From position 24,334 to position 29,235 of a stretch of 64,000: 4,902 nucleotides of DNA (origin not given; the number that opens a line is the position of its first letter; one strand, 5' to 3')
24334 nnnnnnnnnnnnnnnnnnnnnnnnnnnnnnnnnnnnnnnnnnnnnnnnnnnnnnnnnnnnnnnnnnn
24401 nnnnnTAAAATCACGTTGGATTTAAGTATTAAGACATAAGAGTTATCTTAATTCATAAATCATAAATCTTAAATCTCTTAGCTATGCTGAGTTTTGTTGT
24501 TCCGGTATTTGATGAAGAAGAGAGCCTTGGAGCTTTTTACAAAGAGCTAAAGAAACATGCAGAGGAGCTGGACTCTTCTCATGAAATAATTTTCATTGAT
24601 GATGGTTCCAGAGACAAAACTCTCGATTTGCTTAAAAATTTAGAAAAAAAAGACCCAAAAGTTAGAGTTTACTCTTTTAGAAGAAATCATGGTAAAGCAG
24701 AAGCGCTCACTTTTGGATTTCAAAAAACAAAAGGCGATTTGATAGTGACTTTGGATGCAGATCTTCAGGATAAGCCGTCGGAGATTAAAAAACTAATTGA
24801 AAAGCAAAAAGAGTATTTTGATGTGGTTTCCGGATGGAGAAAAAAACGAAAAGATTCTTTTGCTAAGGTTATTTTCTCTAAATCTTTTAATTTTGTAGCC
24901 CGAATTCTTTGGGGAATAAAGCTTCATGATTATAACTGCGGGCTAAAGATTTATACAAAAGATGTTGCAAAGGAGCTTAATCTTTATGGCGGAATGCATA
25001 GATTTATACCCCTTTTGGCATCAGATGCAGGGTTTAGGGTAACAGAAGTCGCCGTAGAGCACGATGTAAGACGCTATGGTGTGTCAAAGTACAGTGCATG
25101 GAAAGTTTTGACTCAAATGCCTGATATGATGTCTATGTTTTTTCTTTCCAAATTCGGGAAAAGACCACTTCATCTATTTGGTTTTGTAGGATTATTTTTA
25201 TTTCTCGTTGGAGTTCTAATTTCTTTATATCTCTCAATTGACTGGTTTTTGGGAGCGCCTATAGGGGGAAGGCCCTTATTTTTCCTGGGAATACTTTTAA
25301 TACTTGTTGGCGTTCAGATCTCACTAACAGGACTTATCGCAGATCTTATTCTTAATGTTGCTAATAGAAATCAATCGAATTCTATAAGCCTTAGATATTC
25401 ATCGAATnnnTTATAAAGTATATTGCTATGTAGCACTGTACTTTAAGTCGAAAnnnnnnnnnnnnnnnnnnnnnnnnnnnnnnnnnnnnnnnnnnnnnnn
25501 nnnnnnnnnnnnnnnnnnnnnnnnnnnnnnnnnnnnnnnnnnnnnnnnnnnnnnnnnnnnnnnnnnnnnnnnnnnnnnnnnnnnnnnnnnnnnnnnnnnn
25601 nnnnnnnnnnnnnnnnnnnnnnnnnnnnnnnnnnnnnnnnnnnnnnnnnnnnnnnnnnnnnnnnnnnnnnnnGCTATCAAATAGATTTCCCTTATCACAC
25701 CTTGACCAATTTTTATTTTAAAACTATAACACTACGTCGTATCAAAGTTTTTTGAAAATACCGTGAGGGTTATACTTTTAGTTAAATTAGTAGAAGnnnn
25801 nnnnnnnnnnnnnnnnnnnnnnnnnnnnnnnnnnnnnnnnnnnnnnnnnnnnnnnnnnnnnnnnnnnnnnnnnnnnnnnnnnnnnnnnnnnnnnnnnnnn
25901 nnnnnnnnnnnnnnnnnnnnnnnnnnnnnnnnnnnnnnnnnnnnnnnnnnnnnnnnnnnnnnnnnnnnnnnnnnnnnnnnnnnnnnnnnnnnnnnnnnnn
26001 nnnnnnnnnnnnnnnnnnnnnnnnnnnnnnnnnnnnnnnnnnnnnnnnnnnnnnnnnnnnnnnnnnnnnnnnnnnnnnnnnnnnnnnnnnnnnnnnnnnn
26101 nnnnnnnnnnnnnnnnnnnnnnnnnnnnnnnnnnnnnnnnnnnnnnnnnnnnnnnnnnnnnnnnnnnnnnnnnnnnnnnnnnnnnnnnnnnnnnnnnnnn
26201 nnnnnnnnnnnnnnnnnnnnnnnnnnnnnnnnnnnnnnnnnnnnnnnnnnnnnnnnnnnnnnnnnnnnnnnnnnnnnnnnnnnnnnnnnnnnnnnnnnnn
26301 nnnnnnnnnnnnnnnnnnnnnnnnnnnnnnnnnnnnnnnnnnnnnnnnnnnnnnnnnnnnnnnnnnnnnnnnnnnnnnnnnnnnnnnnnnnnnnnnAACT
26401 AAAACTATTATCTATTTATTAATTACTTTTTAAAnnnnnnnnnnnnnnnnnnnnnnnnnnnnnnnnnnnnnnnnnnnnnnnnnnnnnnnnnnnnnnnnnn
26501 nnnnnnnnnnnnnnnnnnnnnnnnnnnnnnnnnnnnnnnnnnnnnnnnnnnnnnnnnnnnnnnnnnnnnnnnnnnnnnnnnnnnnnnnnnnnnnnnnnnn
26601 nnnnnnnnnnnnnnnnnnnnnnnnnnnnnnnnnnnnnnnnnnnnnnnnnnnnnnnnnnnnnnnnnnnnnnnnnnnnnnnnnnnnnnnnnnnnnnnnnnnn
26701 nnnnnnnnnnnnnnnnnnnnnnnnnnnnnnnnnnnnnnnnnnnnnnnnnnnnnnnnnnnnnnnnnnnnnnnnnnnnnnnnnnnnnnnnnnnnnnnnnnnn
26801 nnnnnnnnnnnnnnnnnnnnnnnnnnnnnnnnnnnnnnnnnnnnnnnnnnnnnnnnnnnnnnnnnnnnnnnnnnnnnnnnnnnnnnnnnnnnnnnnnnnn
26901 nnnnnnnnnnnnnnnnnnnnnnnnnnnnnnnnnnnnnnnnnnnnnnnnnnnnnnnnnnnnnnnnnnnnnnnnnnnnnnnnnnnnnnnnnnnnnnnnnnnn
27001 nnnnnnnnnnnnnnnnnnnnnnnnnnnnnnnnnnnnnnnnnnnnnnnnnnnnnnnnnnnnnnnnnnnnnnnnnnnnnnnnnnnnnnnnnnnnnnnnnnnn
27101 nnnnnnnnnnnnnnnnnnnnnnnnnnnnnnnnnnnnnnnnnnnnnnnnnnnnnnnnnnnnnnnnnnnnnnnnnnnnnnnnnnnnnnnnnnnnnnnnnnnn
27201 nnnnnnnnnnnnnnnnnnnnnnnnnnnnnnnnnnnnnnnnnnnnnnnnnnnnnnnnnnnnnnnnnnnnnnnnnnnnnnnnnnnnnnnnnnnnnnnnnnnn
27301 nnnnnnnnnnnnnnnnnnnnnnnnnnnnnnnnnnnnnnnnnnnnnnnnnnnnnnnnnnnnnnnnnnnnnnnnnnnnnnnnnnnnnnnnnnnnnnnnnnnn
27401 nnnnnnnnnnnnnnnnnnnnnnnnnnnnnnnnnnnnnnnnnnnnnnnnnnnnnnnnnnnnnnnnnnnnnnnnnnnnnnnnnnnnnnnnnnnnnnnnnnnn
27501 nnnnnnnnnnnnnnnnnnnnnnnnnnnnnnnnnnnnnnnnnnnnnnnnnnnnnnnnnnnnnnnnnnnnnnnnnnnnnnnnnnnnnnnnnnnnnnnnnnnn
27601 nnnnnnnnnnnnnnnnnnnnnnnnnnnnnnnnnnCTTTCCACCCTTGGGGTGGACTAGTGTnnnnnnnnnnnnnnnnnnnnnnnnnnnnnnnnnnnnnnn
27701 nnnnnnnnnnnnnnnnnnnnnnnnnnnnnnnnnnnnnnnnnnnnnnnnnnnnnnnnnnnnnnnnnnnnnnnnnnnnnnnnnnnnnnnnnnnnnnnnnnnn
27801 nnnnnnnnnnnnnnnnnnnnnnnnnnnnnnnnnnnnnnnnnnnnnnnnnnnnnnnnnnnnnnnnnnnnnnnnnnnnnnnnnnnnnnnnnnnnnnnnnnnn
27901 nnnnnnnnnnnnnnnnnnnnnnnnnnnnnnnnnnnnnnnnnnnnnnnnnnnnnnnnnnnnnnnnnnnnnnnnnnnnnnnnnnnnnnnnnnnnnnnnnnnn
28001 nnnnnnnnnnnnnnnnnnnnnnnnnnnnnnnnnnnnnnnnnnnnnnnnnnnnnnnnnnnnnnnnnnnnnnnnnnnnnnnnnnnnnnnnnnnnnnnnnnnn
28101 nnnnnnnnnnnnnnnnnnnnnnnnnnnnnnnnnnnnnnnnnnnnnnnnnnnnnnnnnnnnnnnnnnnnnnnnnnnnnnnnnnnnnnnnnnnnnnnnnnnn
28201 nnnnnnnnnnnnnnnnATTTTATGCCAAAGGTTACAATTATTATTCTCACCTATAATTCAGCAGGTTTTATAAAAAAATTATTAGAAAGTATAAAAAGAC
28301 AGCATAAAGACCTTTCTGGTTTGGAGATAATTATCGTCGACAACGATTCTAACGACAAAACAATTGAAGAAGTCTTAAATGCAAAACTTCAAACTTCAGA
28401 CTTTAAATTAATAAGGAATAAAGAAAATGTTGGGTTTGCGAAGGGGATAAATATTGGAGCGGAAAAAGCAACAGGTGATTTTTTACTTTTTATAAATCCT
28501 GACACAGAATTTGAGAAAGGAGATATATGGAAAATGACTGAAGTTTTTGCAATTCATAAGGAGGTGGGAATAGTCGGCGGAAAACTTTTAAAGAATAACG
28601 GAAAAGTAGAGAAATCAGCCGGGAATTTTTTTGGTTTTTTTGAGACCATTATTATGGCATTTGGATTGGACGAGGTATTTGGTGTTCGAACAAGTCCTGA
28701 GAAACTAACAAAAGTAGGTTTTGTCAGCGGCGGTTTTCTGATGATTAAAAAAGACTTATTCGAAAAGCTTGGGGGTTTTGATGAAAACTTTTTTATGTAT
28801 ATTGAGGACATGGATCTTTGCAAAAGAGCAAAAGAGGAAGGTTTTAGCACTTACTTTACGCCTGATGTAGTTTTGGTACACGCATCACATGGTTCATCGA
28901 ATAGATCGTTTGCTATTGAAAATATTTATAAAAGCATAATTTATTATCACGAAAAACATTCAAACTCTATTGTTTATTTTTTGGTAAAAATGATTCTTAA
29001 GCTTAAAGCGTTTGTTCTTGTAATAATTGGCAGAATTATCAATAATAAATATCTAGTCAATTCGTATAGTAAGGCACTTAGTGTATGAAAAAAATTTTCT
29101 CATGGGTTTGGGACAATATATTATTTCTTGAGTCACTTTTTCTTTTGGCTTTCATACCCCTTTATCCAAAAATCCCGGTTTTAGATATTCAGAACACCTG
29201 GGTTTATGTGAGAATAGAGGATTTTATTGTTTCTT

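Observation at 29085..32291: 1068-aa fusion of an O-antigen-ligase/polymerase-like domain with a second GT-C-like membrane domain; ligase signature His replaced by Asp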

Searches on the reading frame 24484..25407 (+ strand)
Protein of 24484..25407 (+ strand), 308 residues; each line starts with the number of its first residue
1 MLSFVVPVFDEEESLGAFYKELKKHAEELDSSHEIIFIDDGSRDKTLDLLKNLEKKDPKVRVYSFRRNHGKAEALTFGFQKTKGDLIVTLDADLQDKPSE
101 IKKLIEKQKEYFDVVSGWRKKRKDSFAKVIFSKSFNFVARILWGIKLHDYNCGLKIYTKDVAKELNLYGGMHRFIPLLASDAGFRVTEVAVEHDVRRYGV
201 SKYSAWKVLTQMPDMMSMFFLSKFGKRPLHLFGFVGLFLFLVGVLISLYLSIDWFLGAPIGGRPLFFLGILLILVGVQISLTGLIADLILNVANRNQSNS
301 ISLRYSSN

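Call 7: search_protein_families(library=pfam, proteins=[window:24484-25407:+], max_evalue=0.001)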
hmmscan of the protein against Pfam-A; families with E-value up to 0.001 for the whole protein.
window:24484-25407:+ (308 aa): 4 families
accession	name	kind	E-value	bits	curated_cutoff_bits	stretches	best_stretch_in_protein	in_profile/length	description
PF00535.33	Glycos_transf_2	-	2.4e-32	112.6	23.3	1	3-164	1-166/168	Glycosyl transferase family 2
PF10111.15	Glyco_tranf_2_2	-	9.4e-09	35.6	27.3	1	5-104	3-102/276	Glycosyltransferase like family 2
PF13704.12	Glyco_tranf_2_4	-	0.00029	21.7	27.5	1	24-93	12-81/98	Glycosyl transferase family 2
PF13641.12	Glyco_tranf_2_3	-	0.00029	21.4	27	1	2-104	3-107/230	Glycosyltransferase like family 2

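Call 54: search_protein_families(library=ncbifam, proteins=[window:24484-25407:+], max_evalue=0.001)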
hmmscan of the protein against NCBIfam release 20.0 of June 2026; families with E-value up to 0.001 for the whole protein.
window:24484-25407:+ (308 aa): 19 families
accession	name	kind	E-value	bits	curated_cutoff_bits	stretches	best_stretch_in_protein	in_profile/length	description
NF007986.1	PRK10714.1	equivalog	3e-50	171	529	1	2-293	8-297/316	undecaprenyl-phosphate 4-deoxy-4-formamido-L-arabinose transferase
NF047588.1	GlcsyltransPgfSStrep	equivalog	2.1e-42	145.4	500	1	2-289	3-287/308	glycosyltransferase PgfS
TIGR04182.1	glyco_TIGR04182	equivalog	9.9e-23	80.9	325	1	4-294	4-287/293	S-layer glycoprotein N-glycosyltransferase AglJ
TIGR03937.1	PgaC_IcaA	equivalog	9.5e-16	57.7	422.3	1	2-94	47-136/407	poly-beta-1,6-N-acetyl-D-glucosamine synthase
NF007482.0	PRK10073.1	equivalog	2.4e-11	43.3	423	1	2-114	8-117/334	glycosyltransferase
TIGR04283.1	glyco_like_mftF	equivalog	3.1e-11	43.3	182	1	2-105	1-97/221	TIGR04283 family arsenosugar biosynthesis glycosyltransferase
NF041875.1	EPS_EpsD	equivalog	7.3e-11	42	370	1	2-110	1-106/325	exopolysaccharide biosynthesis glycosyltransferase EpsD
NF010496.0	PRK13915.1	equivalog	1.1e-10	41.1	262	1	2-100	33-133/307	glucosyl-3-phosphoglycerate synthase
NF058614.1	PPMAGASynPpgS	equivalog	1.3e-10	41.1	370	1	5-202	5-205/226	polyprenyl-phospho-N-acetylgalactosaminyl synthase PpgS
NF047683.1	TeichurnBiosyTuaG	equivalog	2.2e-10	40.6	400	1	5-107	11-110/252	teichuronic acid biosynthesis protein TuaG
NF045692.1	OglycostaseCruG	equivalog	2.1e-09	36.8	600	1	2-116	43-161/386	2'-O-glycosyltransferase CruG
NF041391.1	DPhHxTase_Halo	equivalog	1.5e-08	33.9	375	1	9-197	4-187/213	dolichyl-phosphate hexose transferase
TIGR03111.1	glyc2_xrt_Gpos1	hypoth_equivalog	3.7e-08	32.6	363.95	1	3-109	52-157/439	TIGR03111 family XrtG-associated glycosyltransferase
TIGR03965.1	mycofact_glyco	equivalog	1.3e-07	30.9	280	1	3-104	77-175/467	mycofactocin biosynthesis glycosyltransferase MftF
NF050050.1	ProtGlycPglI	equivalog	6.8e-07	29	500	1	2-117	4-117/306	GalNAc(5)-diNAcBac-PP-undecaprenol beta-1,3-glucosyltransferase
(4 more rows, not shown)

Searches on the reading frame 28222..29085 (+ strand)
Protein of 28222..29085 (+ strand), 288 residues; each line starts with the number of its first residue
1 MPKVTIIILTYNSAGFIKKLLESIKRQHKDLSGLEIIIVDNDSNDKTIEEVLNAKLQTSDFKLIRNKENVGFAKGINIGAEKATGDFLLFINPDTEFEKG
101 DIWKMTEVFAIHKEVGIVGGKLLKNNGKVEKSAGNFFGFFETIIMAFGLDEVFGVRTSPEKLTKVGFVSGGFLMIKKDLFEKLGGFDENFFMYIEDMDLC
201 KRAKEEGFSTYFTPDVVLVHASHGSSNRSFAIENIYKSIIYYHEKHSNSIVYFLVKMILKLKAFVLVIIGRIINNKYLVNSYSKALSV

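Call 8: search_protein_families(library=pfam, proteins=[window:28222-29085:+], max_evalue=0.001)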
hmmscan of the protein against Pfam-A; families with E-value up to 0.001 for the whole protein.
window:28222-29085:+ (288 aa): 7 families
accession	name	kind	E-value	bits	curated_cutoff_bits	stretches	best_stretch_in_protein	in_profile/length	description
PF00535.33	Glycos_transf_2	-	8.8e-29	101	23.3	1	5-184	1-168/168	Glycosyl transferase family 2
PF13641.12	Glyco_tranf_2_3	-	1.3e-16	61.8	27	1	2-227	1-217/230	Glycosyltransferase like family 2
PF10111.15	Glyco_tranf_2_2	-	5e-12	46.3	27.3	1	6-204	2-200/276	Glycosyltransferase like family 2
PF13712.12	Glyco_tranf_2_5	-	1.1e-07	32.3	27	1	60-217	31-183/210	Glycosyltransferase like family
PF13632.12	Glyco_trans_2_3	-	1.4e-07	32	27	1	139-226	43-128/198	Glycosyl transferase family group 2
PF02709.20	Glyco_transf_7C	-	3.5e-06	27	23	1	169-212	20-64/78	N-terminal domain of galactosyltransferase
PF13506.12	Glyco_transf_21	-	0.00043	20.2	21.7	1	142-223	78-157/174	Glycosyl transferase family 21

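Call 54: search_protein_families(library=ncbifam, proteins=[window:28222-29085:+], max_evalue=0.001)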
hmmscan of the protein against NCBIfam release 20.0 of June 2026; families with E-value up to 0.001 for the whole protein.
window:28222-29085:+ (288 aa): 22 families
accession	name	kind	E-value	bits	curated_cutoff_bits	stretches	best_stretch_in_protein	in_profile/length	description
NF041875.1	EPS_EpsD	equivalog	2.4e-23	83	370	1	4-263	1-251/325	exopolysaccharide biosynthesis glycosyltransferase EpsD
TIGR03965.1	mycofact_glyco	equivalog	5.1e-22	78.4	280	1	2-261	74-322/467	mycofactocin biosynthesis glycosyltransferase MftF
TIGR04283.1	glyco_like_mftF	equivalog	6.3e-20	71.7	182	2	5-110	2-99/221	TIGR04283 family arsenosugar biosynthesis glycosyltransferase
NF038299.1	EPS_HpsN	equivalog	3.2e-17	62.5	425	1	2-254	1-255/317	hormogonium polysaccharide biosynthesis glycosyltransferase HpsN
TIGR03111.1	glyc2_xrt_Gpos1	hypoth_equivalog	1.4e-16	60.4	363.95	1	1-142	48-189/439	TIGR03111 family XrtG-associated glycosyltransferase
TIGR03937.1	PgaC_IcaA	equivalog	1.2e-15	57.4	422.3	1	2-216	45-246/407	poly-beta-1,6-N-acetyl-D-glucosamine synthase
TIGR01556.1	rhamnosyltran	subfamily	7.2e-14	51.6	200.55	1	18-227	11-207/281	rhamnosyltransferase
NF047683.1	TeichurnBiosyTuaG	equivalog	4.4e-12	46.2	400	1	2-107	6-109/252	teichuronic acid biosynthesis protein TuaG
NF053739.1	GlytfEpsEBac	equivalog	1.3e-11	44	450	1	2-213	1-195/265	glycosyltransferase EpsE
NF007482.0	PRK10073.1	equivalog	1.7e-11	43.7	423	1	2-98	6-99/334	glycosyltransferase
NF050050.1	ProtGlycPglI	equivalog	2.9e-11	43.3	500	1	1-131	1-129/306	GalNAc(5)-diNAcBac-PP-undecaprenol beta-1,3-glucosyltransferase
NF038302.1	EPS_HpsE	equivalog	4.6e-11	42.3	300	1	4-123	3-125/307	hormogonium polysaccharide biosynthesis glycosyltransferase HpsE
NF041394.1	GtaseAglG_Halo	equivalog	1.3e-10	41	440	1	3-190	2-178/304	glucosyl-dolichyl phosphate glucuronosyltransferase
NF045692.1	OglycostaseCruG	equivalog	1.2e-09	37.7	600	1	2-213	41-248/386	2'-O-glycosyltransferase CruG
NF047588.1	GlcsyltransPgfSStrep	equivalog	1.6e-08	34.1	500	1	3-121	2-120/308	glycosyltransferase PgfS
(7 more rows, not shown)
